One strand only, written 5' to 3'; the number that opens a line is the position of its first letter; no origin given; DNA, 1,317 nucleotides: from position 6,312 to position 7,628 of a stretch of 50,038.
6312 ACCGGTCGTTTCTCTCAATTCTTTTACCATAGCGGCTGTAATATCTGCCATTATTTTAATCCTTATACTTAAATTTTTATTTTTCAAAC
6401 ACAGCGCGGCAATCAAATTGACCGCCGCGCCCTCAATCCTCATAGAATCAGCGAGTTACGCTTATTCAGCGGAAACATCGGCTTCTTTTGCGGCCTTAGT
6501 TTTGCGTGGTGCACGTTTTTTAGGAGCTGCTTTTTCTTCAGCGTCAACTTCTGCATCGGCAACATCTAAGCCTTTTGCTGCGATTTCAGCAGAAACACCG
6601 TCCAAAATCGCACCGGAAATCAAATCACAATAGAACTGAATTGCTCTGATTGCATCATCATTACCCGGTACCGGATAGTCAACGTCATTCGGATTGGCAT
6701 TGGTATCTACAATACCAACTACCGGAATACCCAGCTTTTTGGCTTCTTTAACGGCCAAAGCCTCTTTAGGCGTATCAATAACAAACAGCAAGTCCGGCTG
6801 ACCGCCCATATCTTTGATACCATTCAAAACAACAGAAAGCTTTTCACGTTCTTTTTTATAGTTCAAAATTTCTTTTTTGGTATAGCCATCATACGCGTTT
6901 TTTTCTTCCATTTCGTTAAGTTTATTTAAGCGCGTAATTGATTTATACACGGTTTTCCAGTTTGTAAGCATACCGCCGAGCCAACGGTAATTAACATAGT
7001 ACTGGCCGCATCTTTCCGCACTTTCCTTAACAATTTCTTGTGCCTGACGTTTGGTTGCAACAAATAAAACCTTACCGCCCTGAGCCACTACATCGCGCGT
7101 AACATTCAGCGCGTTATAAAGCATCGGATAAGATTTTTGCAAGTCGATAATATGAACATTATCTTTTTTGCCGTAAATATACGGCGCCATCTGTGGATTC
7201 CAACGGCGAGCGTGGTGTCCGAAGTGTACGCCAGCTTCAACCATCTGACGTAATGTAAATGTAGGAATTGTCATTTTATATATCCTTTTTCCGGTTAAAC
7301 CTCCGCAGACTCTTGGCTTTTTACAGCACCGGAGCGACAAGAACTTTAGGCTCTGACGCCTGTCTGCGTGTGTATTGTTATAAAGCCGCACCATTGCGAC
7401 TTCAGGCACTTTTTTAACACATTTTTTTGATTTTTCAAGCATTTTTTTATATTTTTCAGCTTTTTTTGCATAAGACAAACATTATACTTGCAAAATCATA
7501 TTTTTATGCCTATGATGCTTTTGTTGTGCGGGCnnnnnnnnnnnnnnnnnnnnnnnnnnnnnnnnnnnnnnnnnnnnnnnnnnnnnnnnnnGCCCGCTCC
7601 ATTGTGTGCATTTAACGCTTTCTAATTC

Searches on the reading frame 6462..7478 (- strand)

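Call 79: search_protein_families(library=pfam, proteins=[window:6462-7478:-], max_evalue=0.000001)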
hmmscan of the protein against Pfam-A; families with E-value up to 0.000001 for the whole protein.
window:6462-7478:- (338 aa): 1 family
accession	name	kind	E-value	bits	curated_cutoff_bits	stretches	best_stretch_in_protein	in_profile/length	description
PF00318.25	Ribosomal_S2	-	1.8e-94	315.4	26.1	1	79-294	1-216/216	Ribosomal protein S2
